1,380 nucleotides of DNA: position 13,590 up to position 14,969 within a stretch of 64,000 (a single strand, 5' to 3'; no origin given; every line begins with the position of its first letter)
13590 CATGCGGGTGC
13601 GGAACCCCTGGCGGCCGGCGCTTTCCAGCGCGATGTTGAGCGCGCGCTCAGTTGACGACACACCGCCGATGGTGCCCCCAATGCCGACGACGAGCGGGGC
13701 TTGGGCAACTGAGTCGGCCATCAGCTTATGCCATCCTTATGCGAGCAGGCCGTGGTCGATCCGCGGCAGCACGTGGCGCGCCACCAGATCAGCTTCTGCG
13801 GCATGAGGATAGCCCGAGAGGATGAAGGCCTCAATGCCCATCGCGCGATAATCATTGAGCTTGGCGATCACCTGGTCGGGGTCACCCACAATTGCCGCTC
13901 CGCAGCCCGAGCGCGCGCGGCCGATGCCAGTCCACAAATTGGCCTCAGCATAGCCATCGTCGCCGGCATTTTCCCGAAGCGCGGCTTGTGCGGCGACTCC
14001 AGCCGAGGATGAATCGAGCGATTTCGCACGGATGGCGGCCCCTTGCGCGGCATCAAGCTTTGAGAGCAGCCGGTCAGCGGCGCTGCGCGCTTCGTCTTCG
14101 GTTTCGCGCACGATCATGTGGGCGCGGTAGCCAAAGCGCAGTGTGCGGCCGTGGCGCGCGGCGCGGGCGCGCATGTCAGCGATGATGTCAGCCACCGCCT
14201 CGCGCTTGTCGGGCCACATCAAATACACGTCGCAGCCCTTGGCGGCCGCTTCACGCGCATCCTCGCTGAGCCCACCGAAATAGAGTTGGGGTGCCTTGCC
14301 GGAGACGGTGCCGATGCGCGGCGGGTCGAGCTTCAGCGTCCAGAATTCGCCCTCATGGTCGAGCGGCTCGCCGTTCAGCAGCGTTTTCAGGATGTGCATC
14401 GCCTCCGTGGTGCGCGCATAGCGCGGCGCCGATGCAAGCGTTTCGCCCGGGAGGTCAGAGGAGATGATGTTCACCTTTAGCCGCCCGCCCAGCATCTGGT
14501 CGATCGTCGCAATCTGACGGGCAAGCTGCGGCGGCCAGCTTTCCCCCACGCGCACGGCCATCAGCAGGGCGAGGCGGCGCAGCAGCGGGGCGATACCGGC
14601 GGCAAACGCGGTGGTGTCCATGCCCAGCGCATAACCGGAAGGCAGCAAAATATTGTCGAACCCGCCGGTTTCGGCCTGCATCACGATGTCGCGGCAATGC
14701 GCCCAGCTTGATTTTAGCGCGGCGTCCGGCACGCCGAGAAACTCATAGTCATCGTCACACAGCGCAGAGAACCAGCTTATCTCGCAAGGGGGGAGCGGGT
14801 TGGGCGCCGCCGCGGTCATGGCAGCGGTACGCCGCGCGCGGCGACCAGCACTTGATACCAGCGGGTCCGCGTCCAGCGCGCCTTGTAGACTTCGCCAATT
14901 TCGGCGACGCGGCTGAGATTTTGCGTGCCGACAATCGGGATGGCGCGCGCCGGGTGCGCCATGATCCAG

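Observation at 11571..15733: Five-gene coupled operon fusing an SsuD/SmoC-type desulfonation set (AKR, monooxygenase, FMN reductase) with SorAB-like sulfite dehydrogenase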

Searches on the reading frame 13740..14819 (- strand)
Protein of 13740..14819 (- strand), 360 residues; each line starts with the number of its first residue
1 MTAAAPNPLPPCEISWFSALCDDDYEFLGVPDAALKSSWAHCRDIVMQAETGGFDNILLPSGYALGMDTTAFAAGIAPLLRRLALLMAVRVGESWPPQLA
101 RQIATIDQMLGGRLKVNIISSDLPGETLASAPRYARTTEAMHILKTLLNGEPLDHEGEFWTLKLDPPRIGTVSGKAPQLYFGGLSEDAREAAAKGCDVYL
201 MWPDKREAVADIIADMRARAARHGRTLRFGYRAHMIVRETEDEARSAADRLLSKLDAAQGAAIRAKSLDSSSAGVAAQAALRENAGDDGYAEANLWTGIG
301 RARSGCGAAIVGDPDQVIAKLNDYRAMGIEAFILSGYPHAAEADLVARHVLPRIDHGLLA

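Call 5: search_protein_families(library=ncbifam, proteins=[window:13740-14819:-], max_evalue=0.00001)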
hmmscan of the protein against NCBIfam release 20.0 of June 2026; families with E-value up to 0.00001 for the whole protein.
window:13740-14819:- (360 aa): 11 families
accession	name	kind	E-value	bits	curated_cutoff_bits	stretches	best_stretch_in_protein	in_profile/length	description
TIGR03565.1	alk_sulf_monoox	equivalog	4.4e-74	249.6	518.2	1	14-354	2-346/346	FMNH2-dependent alkanesulfonate monooxygenase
NF001939.1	PRK00719.1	subfamily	3.3e-73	246.6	510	1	15-356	3-348/373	alkanesulfonate monooxygenase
TIGR04021.1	LLM_DMSO2_sfnG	equivalog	3.6e-36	125.3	382.95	1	46-355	34-346/350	dimethylsulfone monooxygenase SfnG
TIGR03860.1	FMN_nitrolo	subfamily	2e-17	63.1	279.7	2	152-353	185-403/422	NtaA/DmoA family FMN-dependent monooxygenase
TIGR03619.1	F420_Rv2161c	subfamily_domain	3.1e-12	46.6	166.9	1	82-249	59-226/247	TIGR03619 family F420-dependent LLM class oxidoreductase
TIGR03564.1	F420_MSMEG_4879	subfamily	1.4e-10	41.3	234.25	1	46-255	5-218/265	TIGR03564 family F420-dependent LLM class oxidoreductase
TIGR03841.1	F420_Rv3093c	subfamily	2.5e-09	36.9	213.65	1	40-254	10-225/298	LLM class F420-dependent oxidoreductase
TIGR03612.1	RutA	equivalog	1.4e-07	31.4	498.3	1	67-299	65-305/355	pyrimidine utilization protein A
NF002619.0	PRK02271.1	equivalog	4.1e-07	29.6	276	1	45-334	19-305/329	5,10-methylenetetrahydromethanopterin reductase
TIGR04024.1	F420_NP1902A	hypoth_equivalog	4.8e-07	28.8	345.4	1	37-253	12-233/330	TIGR04024 family LLM class F420-dependent oxidoreductase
TIGR03885.1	flavin_revert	hypoth_equivalog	1e-06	28.2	398.7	0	94-248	74-228/315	TIGR03885 family FMN-dependent LLM class oxidoreductase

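Call 6: search_protein_families(library=pfam, proteins=[window:13740-14819:-], max_evalue=0.001)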
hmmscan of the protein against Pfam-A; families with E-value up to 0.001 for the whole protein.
window:13740-14819:- (360 aa): 1 family
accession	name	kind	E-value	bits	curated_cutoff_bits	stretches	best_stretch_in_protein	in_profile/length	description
PF00296.26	Bac_luciferase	-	2.8e-48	165.3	27.9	1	38-330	21-313/314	Luciferase-like monooxygenase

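Call 7: search_solved_structures(query=window:13740-14819:-, max_evalue=0.00001, show_alignments=2)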
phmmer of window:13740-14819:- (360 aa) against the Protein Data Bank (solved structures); distinct sequences matched with E-value up to 0.00001: 12.
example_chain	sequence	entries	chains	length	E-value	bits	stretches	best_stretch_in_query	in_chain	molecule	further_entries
7olf_A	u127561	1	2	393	7e-115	387.5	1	9-354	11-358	Methanesulfonate sulfonatase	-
7oh2_A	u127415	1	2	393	2.8e-113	382.3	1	9-354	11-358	Alkanesulfonate monooxygenase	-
7jv3_A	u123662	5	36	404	4e-65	223.9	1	12-354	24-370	Alkanesulfonate monooxygenase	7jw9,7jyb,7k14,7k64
1nqk_A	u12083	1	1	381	4.2e-61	210.7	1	15-355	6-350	Alkanesulfonate monooxygenase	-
1m41_A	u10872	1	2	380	4.4e-61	210.6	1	16-355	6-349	FMNH2-dependent alkanesulfonate monooxygenase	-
8t0u_A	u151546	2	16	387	7e-25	91.5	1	42-354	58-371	FMNH(2)-dependent dimethylsulfone monooxygenase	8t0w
3rao_A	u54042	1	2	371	5.7e-18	68.8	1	65-354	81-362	Putative Luciferase-like Monooxygenase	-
8vw6_A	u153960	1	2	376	6.4e-18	68.6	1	31-354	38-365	Alkanesulfonate monooxygenase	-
7e36_B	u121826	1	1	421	1.8e-09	40.9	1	81-246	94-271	FMN-dependent oxidoreductase (Nitrilotriacetate monooxygenase family)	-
1yw1_A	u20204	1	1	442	2.1e-06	30.7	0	153-247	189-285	PROTEIN YTNJ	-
6ask_A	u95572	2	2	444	2.2e-06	30.7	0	153-247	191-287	Putative monooxygenase MoxC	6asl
1tvl_A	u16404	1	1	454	2.3e-06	30.6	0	153-247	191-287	protein YTNJ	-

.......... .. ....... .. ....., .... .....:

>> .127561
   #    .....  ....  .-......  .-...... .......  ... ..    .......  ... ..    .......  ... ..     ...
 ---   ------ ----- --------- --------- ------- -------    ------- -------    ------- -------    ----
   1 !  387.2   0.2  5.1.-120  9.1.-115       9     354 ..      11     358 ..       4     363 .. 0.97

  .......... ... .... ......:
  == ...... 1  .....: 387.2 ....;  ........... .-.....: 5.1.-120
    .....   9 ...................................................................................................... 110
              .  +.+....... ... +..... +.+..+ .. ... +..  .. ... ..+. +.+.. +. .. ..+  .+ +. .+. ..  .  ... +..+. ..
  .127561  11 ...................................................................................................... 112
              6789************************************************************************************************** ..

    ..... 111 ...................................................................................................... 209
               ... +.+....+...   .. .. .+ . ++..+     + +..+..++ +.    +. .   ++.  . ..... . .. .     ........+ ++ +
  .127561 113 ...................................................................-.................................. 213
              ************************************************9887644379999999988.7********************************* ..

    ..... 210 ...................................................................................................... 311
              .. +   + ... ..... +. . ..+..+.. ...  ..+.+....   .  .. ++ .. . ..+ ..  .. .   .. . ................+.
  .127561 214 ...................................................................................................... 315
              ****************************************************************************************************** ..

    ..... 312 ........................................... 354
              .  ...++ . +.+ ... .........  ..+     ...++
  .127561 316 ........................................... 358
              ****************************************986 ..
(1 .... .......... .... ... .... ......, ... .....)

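Call 26: find_related_loci(query=window:13740-14819:-, collection=genome_contigs, flank=10000)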
Query window:13740-14819:- (360 aa) in genome_contigs; peptide patterns used: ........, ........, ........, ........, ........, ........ (x = any residue, [..] = any of these).
600 stretches matched a pattern (row limit reached: there are more); 578 encode a relative of the query (tblastn E <= 1e-3); the best 80 are kept; 80 distinct loci.
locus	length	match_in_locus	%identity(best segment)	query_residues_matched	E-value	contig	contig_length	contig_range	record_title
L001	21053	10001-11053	92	9-359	0e+0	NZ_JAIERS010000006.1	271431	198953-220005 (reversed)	MAG: Sphingomonas sp. isolate co.spades.METABAT.1kb_127 c_000000445217, whole genome shotgun sequence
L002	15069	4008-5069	89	6-359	0e+0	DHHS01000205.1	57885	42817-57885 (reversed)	MAG TPA_asm: Sphingomonas sp. UBA4766 UBA4766_contig_126, whole genome shotgun sequence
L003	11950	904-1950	90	11-359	0e+0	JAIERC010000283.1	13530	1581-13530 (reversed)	MAG: Sphingomonas sp. isolate co.spades.METABAT.1kb_062 c_000000432153, whole genome shotgun sequence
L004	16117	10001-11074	86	3-360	0e+0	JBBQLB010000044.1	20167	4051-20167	MAG: Sphingomonadales bacterium isolate Co_metawrap_528 Cmw_528_k141_25623234_length_20167_cov_13.0000, whole genome sho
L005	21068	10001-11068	89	4-359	0e+0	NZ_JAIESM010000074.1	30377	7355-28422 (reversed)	MAG: Sphingomonas sp. isolate co.spades.METABAT.2.5kb_033 c_000000440419, whole genome shotgun sequence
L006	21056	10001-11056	86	9-360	0e+0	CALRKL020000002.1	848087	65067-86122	MAG: Bordetella parapertussis isolate JJ-JE510-14-7-m1-bin250 genome assembly, contig: JJ-R2D3-116-C2, whole genome shot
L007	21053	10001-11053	87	10-360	0e+0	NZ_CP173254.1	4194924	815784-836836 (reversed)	Sphingomonas sp. MMS12-HWE2-04 chromosome, complete genome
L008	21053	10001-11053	85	10-360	0e+0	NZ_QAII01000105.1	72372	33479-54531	Caulobacter sp. HMWF025 NODE_162_length_72274_cov_15.816669, whole genome shotgun sequence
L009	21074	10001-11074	88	3-360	0e+0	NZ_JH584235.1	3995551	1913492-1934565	Sphingomonas echinoides ATCC 14820 scaffold00001, whole genome shotgun sequence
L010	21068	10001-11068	83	4-359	0e+0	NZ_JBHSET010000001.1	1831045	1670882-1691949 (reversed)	Caulobacter henricii strain CCUG 49339 spades_K_17_127_1, whole genome shotgun sequence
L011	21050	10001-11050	84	10-359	0e+0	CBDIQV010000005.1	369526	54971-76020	MAG: Caulobacteraceae bacterium isolate NI882-mx-bin13 genome assembly, contig: N-N882-C296, whole genome shotgun sequen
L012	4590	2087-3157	84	1-360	0e+0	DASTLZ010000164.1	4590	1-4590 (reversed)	MAG TPA_asm: Sphingomonas sp. isolate SMAG_U3281 k141_834735, whole genome shotgun sequence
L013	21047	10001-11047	85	11-359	0e+0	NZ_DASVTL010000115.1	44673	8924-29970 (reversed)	MAG: Sphingomonas sp. isolate SMAG_U3290 k141_793871, whole genome shotgun sequence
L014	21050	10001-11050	86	11-360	0e+0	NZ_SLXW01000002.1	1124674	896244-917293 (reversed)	Sphingomonas sp. PP-CE-1G-424 Ga0191677_102, whole genome shotgun sequence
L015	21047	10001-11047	86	12-360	0e+0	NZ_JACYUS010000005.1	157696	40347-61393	Sphingomonas sp. CFBP 13728 strain CFBP13728 CFBP1372805, whole genome shotgun sequence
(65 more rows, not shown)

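Call 49: search_dna_similar(query=window:13740-14819:-, collection=plasmids, mode=protein, max_rows=25, max_evalue=1e-60)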
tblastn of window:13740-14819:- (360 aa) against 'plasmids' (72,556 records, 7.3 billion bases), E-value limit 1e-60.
Records with a match: 29; places in all: 29; records where one place covers at least 80% of the query: 29.
Best place of each record, by identity: 60-80% 15; <60% 14.
By first word of the organism name: Rhizobium 7; Novosphingobium 6; Ruegeria 3; Roseivivax 2; Spirosoma 2; Sphingobium 1; Allorhizobium 1; Sphingomonas 1; Paracoccus 1; Salipiger 1; and 4 more.
By predicted mobility (MOB-suite, as given by PLSDB): non-mobilizable 25; conjugative 2; mobilizable 2.
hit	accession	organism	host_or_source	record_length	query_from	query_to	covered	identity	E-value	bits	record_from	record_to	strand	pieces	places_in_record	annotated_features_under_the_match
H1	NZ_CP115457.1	Sphingobium yanoikuyae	cell culture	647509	11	359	97%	78.8%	2e-147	467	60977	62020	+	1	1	LLM class flavin-dependent oxidoreductase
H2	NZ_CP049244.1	Allorhizobium pseudoryzae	cell culture,soil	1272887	11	359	97%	77.1%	1e-162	511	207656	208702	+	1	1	none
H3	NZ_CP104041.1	Rhizobium sp. WSM4643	Pisum sativum,Cell culture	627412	12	359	97%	77.0%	1e-163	513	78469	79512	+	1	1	LLM class flavin-dependent oxidoreductase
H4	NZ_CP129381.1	Rhizobium sp. SSA_523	single cell,Sea water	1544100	1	359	100%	74.0%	4e-152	481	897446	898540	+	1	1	none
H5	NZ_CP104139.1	Rhizobium sp. WSM1274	Vicia sp.,cell culture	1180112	12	359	97%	76.1%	4e-161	506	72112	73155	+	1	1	record has no annotation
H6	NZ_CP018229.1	Rhizobium leguminosarum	Vavilovia formosa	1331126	12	359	97%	75.9%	4e-160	503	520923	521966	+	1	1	record has no annotation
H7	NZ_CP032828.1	Sphingomonas paeninsulae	whole organism,soil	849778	1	359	100%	73.3%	2e-152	481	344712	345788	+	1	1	LLM class flavin-dependent oxidoreductase | aldo/keto reductase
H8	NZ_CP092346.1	Rhizobium gallicum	Phaseolus vulgaris,Cell culture,nodule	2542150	6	359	98%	74.0%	1e-159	502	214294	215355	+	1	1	none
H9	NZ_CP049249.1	Rhizobium rhizoryzae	cell culture,soil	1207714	12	359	97%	74.7%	2e-153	484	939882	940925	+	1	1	none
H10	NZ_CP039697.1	Novosphingobium sp. EMRT-2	cell,freshwater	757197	12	360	97%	72.2%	2e-148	470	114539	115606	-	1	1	LLM class flavin-dependent oxidoreductase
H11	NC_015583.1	Novosphingobium sp. PP1Y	-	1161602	12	359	97%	72.4%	2e-148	470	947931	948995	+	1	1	none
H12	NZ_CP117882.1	Novosphingobium sp. KACC 22771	Single cell,soil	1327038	12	359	97%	71.8%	2e-148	470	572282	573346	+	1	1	none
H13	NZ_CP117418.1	Novosphingobium humi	Single cell,Soil from military shooting ...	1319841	12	359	97%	71.8%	4e-148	469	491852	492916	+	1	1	none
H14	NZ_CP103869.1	Novosphingobium humi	pure culture,soil biofilm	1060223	12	359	97%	71.8%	7e-148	468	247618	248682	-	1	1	none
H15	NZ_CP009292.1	Novosphingobium pentaromativorans US6-1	mud sediment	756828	12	359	97%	71.8%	1e-147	468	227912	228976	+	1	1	LLM class flavin-dependent oxidoreductase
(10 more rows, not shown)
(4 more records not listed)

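Call 50: get_annotated_region(hit=H7, flank=9000)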
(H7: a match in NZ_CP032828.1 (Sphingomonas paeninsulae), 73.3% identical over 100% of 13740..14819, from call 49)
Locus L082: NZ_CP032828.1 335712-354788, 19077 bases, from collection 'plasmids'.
description: Sphingomonas paeninsulae strain YZ-8 plasmid unnamed1, complete sequence
organism: Sphingomonas paeninsulae (NCBI taxid 2319844)
taxonomy: Bacteria; Pseudomonadota; Alphaproteobacteria; Sphingomonadales; Sphingomonadaceae; Sphingomonas; Sphingomonas paeninsulae
host: -; source: whole organism,soil; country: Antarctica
typing (MOB-suite, as given by PLSDB): non-mobilizable
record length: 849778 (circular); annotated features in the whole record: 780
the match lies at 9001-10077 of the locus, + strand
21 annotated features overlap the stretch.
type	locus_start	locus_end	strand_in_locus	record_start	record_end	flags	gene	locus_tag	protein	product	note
CDS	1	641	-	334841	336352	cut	-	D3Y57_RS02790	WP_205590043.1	substrate-binding domain-containing protein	-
CDS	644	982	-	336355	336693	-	-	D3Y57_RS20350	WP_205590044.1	hypothetical protein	-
CDS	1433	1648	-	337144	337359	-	-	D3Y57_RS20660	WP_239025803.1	hypothetical protein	-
CDS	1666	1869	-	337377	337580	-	-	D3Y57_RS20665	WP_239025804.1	hypothetical protein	-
CDS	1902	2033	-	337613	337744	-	-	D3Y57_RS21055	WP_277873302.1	hypothetical protein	-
CDS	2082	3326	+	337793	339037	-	-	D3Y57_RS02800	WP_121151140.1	MFS transporter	GO:0055085 - transmembrane transport [Evidence IEA]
CDS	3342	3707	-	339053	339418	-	-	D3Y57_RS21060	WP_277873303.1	type IX secretion system membrane protein PorP/SprF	-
CDS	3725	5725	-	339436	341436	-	-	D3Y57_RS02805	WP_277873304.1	TonB-dependent receptor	-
CDS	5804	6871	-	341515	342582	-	-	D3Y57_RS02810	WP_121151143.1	Gfo/Idh/MocA family oxidoreductase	-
CDS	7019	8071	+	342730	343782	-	-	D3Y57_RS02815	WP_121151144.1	LacI family DNA-binding transcriptional regulator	-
CDS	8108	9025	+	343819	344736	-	-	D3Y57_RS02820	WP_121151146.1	aldo/keto reductase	-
CDS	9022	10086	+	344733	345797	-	-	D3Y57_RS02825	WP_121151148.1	LLM class flavin-dependent oxidoreductase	-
CDS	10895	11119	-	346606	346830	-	-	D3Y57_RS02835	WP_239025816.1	hypothetical protein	-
CDS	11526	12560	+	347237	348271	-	-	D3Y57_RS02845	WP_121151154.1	LLM class flavin-dependent oxidoreductase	-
CDS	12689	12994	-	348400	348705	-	-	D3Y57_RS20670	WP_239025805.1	hypothetical protein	-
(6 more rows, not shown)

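Call 51: get_annotated_region(hit=H3, flank=9000)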
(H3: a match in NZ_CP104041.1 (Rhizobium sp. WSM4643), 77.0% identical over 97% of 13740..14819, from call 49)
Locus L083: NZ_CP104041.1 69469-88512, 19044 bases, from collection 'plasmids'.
description: Rhizobium sp. WSM4643 plasmid pWSM4643_1, complete sequence
organism: Rhizobium sp. WSM4643 (NCBI taxid 3138253)
taxonomy: Bacteria; Pseudomonadota; Alphaproteobacteria; Hyphomicrobiales; Rhizobiaceae; Rhizobium; Rhizobium sp. WSM4643
host: -; source: Pisum sativum,Cell culture; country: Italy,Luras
typing (MOB-suite, as given by PLSDB): non-mobilizable
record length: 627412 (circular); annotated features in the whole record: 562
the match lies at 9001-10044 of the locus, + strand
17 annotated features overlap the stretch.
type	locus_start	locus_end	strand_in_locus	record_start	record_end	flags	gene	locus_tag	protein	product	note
CDS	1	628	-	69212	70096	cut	-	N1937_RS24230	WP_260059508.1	SMP-30/gluconolactonase/LRE family protein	-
CDS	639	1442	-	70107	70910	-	-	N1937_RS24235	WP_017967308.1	aldolase/citrate lyase family protein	-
CDS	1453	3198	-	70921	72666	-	araD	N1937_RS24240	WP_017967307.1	L-arabinonate dehydratase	-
CDS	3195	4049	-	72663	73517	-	-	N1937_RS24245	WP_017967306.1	carbohydrate ABC transporter permease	GO:0008643 - carbohydrate transport [Evidence IEA]; GO:0055085 - transmembrane transport [Evidence IEA]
CDS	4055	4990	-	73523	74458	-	-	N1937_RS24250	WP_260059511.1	sugar ABC transporter permease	-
CDS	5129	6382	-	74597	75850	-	-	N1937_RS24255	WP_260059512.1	ABC transporter substrate-binding protein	-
CDS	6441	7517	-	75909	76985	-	ugpC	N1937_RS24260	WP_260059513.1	sn-glycerol-3-phosphate ABC transporter ATP-binding protein UgpC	-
CDS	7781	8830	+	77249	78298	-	-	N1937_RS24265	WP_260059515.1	LacI family DNA-binding transcriptional regulator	-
CDS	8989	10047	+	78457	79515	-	-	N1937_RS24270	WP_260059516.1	LLM class flavin-dependent oxidoreductase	-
CDS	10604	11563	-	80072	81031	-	-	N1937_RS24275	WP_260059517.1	LysR family transcriptional regulator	-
CDS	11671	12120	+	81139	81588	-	-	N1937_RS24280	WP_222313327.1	cupin domain-containing protein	-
CDS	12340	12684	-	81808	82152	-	-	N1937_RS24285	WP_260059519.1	YkgJ family cysteine cluster protein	-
CDS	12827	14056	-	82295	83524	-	-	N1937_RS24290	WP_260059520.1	NAD(P)/FAD-dependent oxidoreductase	-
CDS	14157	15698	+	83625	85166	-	-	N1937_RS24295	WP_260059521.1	cation:proton antiporter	GO:0006812 - monoatomic cation transport [Evidence IEA]; GO:1902600 - proton transmembrane transport [Evidence IEA]; ...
CDS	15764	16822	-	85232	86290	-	-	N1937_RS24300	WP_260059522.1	LacI family DNA-binding transcriptional regulator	-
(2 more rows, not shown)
